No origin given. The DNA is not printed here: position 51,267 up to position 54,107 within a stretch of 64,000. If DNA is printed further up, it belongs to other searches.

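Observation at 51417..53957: Sodium/solute symporter fused in frame to a full membrane-fusion (HlyD-type) adaptor, with no pump partner nearby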

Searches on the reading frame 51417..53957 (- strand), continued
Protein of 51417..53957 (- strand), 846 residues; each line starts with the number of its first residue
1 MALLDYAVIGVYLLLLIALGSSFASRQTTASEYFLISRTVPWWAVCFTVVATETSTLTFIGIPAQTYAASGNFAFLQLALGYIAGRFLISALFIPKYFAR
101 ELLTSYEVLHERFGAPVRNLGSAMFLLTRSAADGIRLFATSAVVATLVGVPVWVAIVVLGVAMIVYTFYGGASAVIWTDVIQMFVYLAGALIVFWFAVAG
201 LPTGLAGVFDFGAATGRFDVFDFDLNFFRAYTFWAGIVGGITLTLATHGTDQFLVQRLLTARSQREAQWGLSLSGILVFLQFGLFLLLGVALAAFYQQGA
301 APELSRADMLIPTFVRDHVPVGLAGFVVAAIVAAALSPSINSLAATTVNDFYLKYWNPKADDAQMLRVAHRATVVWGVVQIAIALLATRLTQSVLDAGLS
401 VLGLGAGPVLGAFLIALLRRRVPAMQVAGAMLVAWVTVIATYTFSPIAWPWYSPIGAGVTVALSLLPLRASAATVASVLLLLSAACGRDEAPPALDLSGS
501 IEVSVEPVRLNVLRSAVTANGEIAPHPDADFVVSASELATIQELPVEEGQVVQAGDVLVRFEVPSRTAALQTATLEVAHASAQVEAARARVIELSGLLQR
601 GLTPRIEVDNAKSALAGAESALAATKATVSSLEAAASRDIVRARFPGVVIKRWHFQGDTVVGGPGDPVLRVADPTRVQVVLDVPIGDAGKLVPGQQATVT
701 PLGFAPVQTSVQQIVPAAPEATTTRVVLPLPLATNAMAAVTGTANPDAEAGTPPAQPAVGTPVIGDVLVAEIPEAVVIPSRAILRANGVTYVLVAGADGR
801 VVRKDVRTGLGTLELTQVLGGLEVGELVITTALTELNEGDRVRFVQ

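Call 13: find_encoding_contigs(protein=P0039, flank=8000, max_places=3)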
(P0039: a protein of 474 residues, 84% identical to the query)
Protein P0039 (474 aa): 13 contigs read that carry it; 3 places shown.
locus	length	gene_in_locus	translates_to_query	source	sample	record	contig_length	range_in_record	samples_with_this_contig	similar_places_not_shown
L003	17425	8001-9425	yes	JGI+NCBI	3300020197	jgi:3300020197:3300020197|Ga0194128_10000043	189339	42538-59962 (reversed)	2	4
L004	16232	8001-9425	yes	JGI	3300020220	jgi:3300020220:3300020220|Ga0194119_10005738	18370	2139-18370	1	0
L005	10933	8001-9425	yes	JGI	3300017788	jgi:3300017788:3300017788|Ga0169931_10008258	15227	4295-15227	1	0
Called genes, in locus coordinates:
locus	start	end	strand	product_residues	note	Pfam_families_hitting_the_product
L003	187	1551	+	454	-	PF00072:Response_reg, PF00158:Sigma54_activat, PF14532:Sigma54_activ_2, PF07728:AAA_5 (weak), PF25601:AAA_lid_14, PF02954:HTH_8, PF18024:HTH_50 (faint)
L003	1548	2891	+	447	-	PF00989:PAS (faint), PF02518:HATPase_c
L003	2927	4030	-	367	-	-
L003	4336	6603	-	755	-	PF05960:DUF885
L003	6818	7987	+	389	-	PF26514:DUF8173, PF06271:RDD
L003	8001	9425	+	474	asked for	PF00474:SSF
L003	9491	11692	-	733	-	-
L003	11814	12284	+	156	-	PF00111:Fer2, PF01799:Fer2_2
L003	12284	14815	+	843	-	PF01315:Ald_Xan_dh_C, PF02738:MoCoBD_1, PF20256:MoCoBD_2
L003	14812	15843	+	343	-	PF00941:FAD_binding_5, PF03450:CO_deh_flav_C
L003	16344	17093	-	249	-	-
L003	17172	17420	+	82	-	PF00384:Molybdopterin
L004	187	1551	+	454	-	PF00072:Response_reg, PF00158:Sigma54_activat, PF14532:Sigma54_activ_2, PF07728:AAA_5 (weak), PF25601:AAA_lid_14, PF02954:HTH_8, PF18024:HTH_50 (faint)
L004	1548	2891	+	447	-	PF00989:PAS (faint), PF02518:HATPase_c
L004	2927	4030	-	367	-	-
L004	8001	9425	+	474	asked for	PF00474:SSF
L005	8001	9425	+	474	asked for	PF00474:SSF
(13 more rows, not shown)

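Call 14: find_encoding_contigs(protein=P0068, flank=8000, max_places=2)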
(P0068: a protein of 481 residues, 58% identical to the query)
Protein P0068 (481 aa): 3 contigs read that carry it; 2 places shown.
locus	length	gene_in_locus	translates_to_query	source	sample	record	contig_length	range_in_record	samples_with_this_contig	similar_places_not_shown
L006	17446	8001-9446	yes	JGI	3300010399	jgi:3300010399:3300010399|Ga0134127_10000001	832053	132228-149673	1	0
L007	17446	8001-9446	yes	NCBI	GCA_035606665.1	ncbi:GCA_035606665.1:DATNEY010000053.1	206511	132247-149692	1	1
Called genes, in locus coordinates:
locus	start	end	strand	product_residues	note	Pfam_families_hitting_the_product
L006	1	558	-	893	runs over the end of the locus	PF00069:Pkinase, PF01636:APH (faint), PF07714:PK_Tyr_Ser-Thr, PF03109:ABC1, PF07676:PD40 (faint), PF26550:Tricorn_2nd, PF26549:Tricorn_N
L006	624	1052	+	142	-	PF00190:Cupin_1 (weak), PF07883:Cupin_2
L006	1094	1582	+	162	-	PF14343:PrcB_C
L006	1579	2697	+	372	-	-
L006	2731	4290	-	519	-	PF01011:PQQ, PF13570:Beta-prop_ACSF4 (faint), PF13360:PQQ_2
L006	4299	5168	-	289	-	PF00034:Cytochrom_C (faint), PF13442:Cytochrome_CBB3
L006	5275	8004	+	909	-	PF00069:Pkinase, PF01636:APH (faint), PF03109:ABC1 (faint), PF07714:PK_Tyr_Ser-Thr, PF07676:PD40 (faint), PF26550:Tricorn_2nd (faint), PF26549:Tricorn_N (weak)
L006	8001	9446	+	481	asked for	PF00474:SSF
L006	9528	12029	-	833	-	PF12704:MacB_PCD, PF02687:FtsX, PF12704:MacB_PCD, PF02687:FtsX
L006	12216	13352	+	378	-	-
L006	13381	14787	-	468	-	PF00672:HAMP, PF00512:HisKA, PF02518:HATPase_c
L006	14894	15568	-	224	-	PF00072:Response_reg, PF00486:Trans_reg_C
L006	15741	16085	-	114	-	PF18914:DUF5666 (weak)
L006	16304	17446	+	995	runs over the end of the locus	PF08450:SGL (faint), PF26550:Tricorn_2nd (faint), PF01738:DLH (faint), PF20434:BD-FAE (weak), PF00326:Peptidase_S9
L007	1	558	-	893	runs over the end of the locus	PF00069:Pkinase, PF01636:APH (faint), PF07714:PK_Tyr_Ser-Thr, PF03109:ABC1, PF07676:PD40 (faint), PF26550:Tricorn_2nd, PF26549:Tricorn_N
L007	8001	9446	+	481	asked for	PF00474:SSF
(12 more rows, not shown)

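Call 32: predict_structure(alignment_id=A1)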
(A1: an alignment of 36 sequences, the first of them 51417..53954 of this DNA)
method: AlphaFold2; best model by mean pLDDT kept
length: 845 residues; sequences in the alignment: 36
mean_pLDDT: 66.1   pTM: 0.36
mean pLDDT of the five models: 66.1, 64.1, 60.6, 60.6, 60.3
residues with pLDDT >= 90: 146; 70-90: 211; 50-70: 271; < 50: 217
segments of 3 or more residues with pLDDT < 50: 19-50, 56-59, 61-74, 93-127, 168-176, 215-222, 248-262, 298-315, 317-319, 321-325, 336-344, 346-354, 388-394, 482-496, 733-744, 746-751
pLDDT, mean of each block of 10 residues (from residue 1): 52 54 42 37 45 49 46 52 59 46 36 43 47 52 53 62 51 48 54 57 68 49 51 63 52 41 51 52 52 50 37 46 48 49 49 56 57 58 52 52 63 66 73 73 60 74 71 56 40 53 88 87 82 91 88 90 89 92 93 91 91 92 91 87 86 92 88 82 87 89 87 85 87 44 43 70 88 86 90 88 91 88 89 86 83
secondary structure, 60 per line:
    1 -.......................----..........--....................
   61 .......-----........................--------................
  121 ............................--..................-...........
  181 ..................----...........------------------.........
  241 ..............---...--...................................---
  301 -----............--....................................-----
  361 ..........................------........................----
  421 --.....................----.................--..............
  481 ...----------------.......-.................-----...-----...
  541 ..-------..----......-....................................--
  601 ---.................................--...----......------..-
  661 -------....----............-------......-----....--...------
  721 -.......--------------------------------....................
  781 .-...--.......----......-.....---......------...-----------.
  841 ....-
elements in order (helices of 4 or more, strands of 3 or more residues): H2-24 H29-38 H41-67 H73-96 H105-148 H151-168 H170-198 H203-213 H232-254 H263-297 H306-317 H320-355 H361-386 H393-416 H423-443 H448-464 H467-483 E500-506 E508-524 E530-532 E538-542 E556-561 H563-598 H604-636 E639-641 E646-651 E668-671 E676-683 H684-687 E695-700 E706-709 E712-714 E722-728 E761-778 E783-785 E788-794 E799-804 E806-810 E814-819 E826-828 E840-844
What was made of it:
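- Tried and rejected: With 36 close orthologs the symporter half was poor (pLDDT ~50, call 32).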

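Call 57: search_protein_representatives(protein=window:51417-53957:-)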
Query: 846 residues. Proteins with E-value up to 0.001 (for the whole library): 17186; up to 1e-10: 6034; up to 1e-30: 1572. The best 150 are listed.
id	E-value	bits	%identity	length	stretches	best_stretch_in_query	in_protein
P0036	0.0e+00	1103.5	66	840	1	1-842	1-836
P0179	8.1e-119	414.9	49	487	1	6-470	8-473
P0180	2.3e-108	380.4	44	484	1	4-466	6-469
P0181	6.9e-106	372.2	57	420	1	4-334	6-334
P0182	4.7e-105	369.4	45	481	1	2-467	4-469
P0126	6.7e-105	368.9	55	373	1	478-846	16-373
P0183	7.8e-103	362.1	44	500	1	3-464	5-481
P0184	1.2e-101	358.2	42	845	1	4-444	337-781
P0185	7.8e-98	345.5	41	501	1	3-466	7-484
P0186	2.3e-96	340.7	43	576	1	4-419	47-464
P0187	9.6e-93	328.7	42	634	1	5-444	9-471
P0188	9.7e-93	328.7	43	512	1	1-464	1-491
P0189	2.2e-92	327.5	41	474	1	4-463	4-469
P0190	9.0e-92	325.5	44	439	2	132-462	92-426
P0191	1.8e-91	324.5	40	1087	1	3-484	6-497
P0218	2.6e-84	300.8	43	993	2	3-355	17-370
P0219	3.3e-84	300.5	42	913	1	4-494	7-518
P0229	4.9e-81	290.0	42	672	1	75-466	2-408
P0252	5.7e-76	273.3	48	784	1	40-404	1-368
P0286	6.9e-70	253.1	36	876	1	4-466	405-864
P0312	6.1e-65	236.8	38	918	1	4-425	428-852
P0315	1.0e-64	236.0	34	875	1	3-463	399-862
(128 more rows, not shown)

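Call 58: search_protein_families(library=pfam, proteins=[P0184, P0191, P0219, P0218, P0286, P0312, P0315, P0252, P0229, P0187], max_evalue=0.00001)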
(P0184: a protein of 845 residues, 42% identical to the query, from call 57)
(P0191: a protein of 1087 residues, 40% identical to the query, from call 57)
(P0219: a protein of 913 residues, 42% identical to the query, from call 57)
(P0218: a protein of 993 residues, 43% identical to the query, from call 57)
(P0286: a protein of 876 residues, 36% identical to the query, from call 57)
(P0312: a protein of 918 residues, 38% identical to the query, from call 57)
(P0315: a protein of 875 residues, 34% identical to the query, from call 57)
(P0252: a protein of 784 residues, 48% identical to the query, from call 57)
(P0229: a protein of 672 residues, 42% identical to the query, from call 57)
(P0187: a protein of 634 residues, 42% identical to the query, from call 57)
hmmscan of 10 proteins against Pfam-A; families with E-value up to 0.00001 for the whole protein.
P0184 (845 aa): 1 family
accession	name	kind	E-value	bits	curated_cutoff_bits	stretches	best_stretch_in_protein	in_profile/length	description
PF00474.23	SSF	-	3.8e-44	151.6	22.8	1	366-772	1-406/406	Sodium:solute symporter family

P0191 (1087 aa): 3 families
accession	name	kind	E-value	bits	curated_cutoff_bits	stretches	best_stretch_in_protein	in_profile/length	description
PF00144.29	Beta-lactamase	-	3.9e-75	253.5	27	1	510-846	1-325/329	Beta-lactamase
PF00474.23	SSF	-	1.4e-46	159.6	22.8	1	36-437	1-406/406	Sodium:solute symporter family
PF07075.17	NamZ_N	-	2.6e-25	89.5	26.9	1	917-1033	2-110/203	Exo-beta-N-acetylmuramidase NamZ, N-terminal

P0219 (913 aa): 3 families
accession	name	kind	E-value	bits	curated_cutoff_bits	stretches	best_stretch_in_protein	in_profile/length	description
PF07075.17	NamZ_N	-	2.9e-86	288.5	26.9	1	548-752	1-202/203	Exo-beta-N-acetylmuramidase NamZ, N-terminal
PF20732.2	NamZ_C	-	4.5e-44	151.3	25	1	757-899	2-139/152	Exo-beta-N-acetylmuramidase NamZ, C-terminal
PF00474.23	SSF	-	1.2e-29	103.9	22.8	1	36-453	1-402/406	Sodium:solute symporter family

P0218 (993 aa): 2 families
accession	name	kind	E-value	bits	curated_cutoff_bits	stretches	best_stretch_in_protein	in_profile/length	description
PF00144.29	Beta-lactamase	-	1.3e-32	113.7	27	2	626-726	2-91/329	Beta-lactamase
PF00474.23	SSF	-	2.4e-32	112.8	22.8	1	49-373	1-331/406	Sodium:solute symporter family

P0286 (876 aa): 3 families
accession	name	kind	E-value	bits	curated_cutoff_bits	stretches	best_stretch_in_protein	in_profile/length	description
PF07075.17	NamZ_N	-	2.5e-36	125.4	26.9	1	47-232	2-202/203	Exo-beta-N-acetylmuramidase NamZ, N-terminal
PF00474.23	SSF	-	2e-30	106.4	22.8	1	434-830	1-404/406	Sodium:solute symporter family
PF20732.2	NamZ_C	-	4.3e-17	63.7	25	1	252-396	16-152/152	Exo-beta-N-acetylmuramidase NamZ, C-terminal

P0312 (918 aa): 7 families
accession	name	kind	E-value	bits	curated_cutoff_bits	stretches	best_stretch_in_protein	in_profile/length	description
PF00474.23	SSF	-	3.5e-45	155.1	22.8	1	457-858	1-403/406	Sodium:solute symporter family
PF24996.1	NANM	-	2.2e-40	139.1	45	2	168-417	2-220/350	N-acetylneuraminate epimerase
PF13964.12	Kelch_6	-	7.1e-12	45.3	25.3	0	249-287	11-45/50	Kelch motif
PF01344.31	Kelch_1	-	9.9e-09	35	20.1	0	266-287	23-44/46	Kelch motif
PF24681.1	Kelch_KLHDC2_KLHL20_DRC7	-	1.1e-08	35.1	50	1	129-316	56-221/221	KLHDC2/KLHL20/DRC7 Kelch-repeats domain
PF07646.21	Kelch_2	-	4.5e-07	30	21.3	0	65-98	4-35/48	Kelch motif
PF13415.12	Kelch_3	-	4.7e-06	27.1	22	0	252-290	4-38/48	Galactose oxidase, central domain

P0315 (875 aa): 8 families
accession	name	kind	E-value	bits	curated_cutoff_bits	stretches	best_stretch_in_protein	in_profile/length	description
PF00474.23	SSF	-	1.5e-44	152.9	22.8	1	429-832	1-405/406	Sodium:solute symporter family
PF24996.1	NANM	-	2.4e-37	129.1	45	2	156-393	1-225/350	N-acetylneuraminate epimerase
PF24681.1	Kelch_KLHDC2_KLHL20_DRC7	-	2.1e-17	63.6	50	1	119-306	5-187/221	KLHDC2/KLHL20/DRC7 Kelch-repeats domain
PF13415.12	Kelch_3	-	4.3e-13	49.5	22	0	173-218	2-46/48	Galactose oxidase, central domain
PF24981.1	Beta-prop_ATRN-LZTR1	-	5.1e-11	42.8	50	1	90-292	15-220/289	Attractin/LZTR1 beta-propeller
PF13964.12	Kelch_6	-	4e-10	39.8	25.3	0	212-261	2-43/50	Kelch motif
PF01344.31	Kelch_1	-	1.8e-07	31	20.1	0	163-208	2-46/46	Kelch motif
PF25210.1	Kelch_FKB95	-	5.4e-06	26.7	70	1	149-266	19-127/268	FKB95, Kelch-repeats domain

P0252 (784 aa): 2 families
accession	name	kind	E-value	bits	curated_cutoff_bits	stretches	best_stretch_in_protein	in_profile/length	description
PF00144.29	Beta-lactamase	-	6.6e-22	78.5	27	1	457-590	7-141/329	Beta-lactamase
PF00474.23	SSF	-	9.2e-13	48.3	22.8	1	135-351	142-361/406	Sodium:solute symporter family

P0229 (672 aa): 2 families
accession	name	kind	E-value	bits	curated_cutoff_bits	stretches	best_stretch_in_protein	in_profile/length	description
PF00474.23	SSF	-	7.7e-35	121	22.8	1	6-365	45-406/406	Sodium:solute symporter family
PF00144.29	Beta-lactamase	-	3e-19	69.8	27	1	524-623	2-90/329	Beta-lactamase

P0187 (634 aa): 1 family
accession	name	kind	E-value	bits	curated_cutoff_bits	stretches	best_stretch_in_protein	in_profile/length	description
PF00474.23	SSF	-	3.9e-42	145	22.8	1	43-461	1-406/406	Sodium:solute symporter family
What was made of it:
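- Closest known: SiaT, the Na+/sialic acid symporter of Proteus mirabilis. Same: Relatives of this subfamily are fused to NanM or NamZ, which are sialic-acid and MurNAc enzymes (call 58).
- Other relatives of this SSS subfamily carry C-terminal periplasmic partner domains (call 58).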

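Call 62: fold_search(model_id=the predicted structure, library=pdb)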
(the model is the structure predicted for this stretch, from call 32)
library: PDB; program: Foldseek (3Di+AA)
matches with E <= 10: 463; with E <= 0.001: 81
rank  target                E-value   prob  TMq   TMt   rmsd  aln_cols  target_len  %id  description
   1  9j3d_D                1.6e-21  1.00  0.26  0.56   8.5       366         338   22  Cryo-EM structure of TMexCD1-TOprJ1 (released 2025-08-13)
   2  9a2v_MODEL_1_A        1.9e-20  1.00  0.25  0.46  12.6       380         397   19  Model of E. coli AcrA by in-cell photo-crosslinking MS and deep learning (released 2023-02-24)
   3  9qgy_G                2.8e-20  1.00  0.26  0.56   8.2       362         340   19  Structure of the YbjP lipoprotein bound to the MacAB-TolC tripartite efflux pump (released 2026-03-25)
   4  9tg4_G                3.4e-20  1.00  0.27  0.58   8.7       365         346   19  Structure of the YbjP lipoprotein bound to the AcrABZ-TolC efflux pump (released 2026-04-08)
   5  9v53_A1               8.8e-20  1.00  0.27  0.57   8.6       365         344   19  Structure of TolC, YbjP, and AcrABZ complex (released 2025-11-05)
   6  9tg4_E                2.0e-19  1.00  0.26  0.56   8.9       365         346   19  Structure of the YbjP lipoprotein bound to the AcrABZ-TolC efflux pump (released 2026-04-08)
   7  9tg4_F                3.7e-19  1.00  0.27  0.57   8.3       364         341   20  Structure of the YbjP lipoprotein bound to the AcrABZ-TolC efflux pump (released 2026-04-08)
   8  9tg4_H                1.4e-18  1.00  0.27  0.57   8.3       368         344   19  Structure of the YbjP lipoprotein bound to the AcrABZ-TolC efflux pump (released 2026-04-08)
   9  9tg4_D                1.9e-18  1.00  0.27  0.57   8.3       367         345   20  Structure of the YbjP lipoprotein bound to the AcrABZ-TolC efflux pump (released 2026-04-08)
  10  6iok_J                3.8e-18  1.00  0.26  0.57   9.6       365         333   16  Cryo-EM structure of multidrug efflux pump MexAB-OprM (0 degree state) (released 2019-04-03)
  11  6ta5_D                3.8e-18  1.00  0.26  0.56  10.9       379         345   17  OprM-MexA complex from the MexAB-OprM Pseudomonas aeruginosa whole assembly reconstituted in nanodiscs (released 2020-09-16)
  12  6iok_L                4.0e-18  1.00  0.25  0.56   9.5       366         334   16  Cryo-EM structure of multidrug efflux pump MexAB-OprM (0 degree state) (released 2019-04-03)
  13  5nik_D                4.9e-18  1.00  0.26  0.56   8.6       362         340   19  Structure of the MacAB-TolC ABC-type tripartite multidrug efflux pump (released 2017-05-24)
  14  3lnn_A                4.9e-18  1.00  0.18  0.38  15.6       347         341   21  Crystal structure of ZneB from Cupriavidus metallidurans (released 2010-06-30)
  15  6iol_K                1.3e-17  1.00  0.26  0.57   8.9       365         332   16  Cryo-EM structure of multidrug efflux pump MexAB-OprM (60 degree state) (released 2019-04-03)
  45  8zar_C                1.4e-11  1.00  0.16  0.35  16.2       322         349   13  EmrAB-TolC MFS-type tripartite multidrug efflux pump FA (released 2025-04-30)
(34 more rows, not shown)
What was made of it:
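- MFS transporters with adaptors are an established class (EmrAB-TolC; 8zar in call 62).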
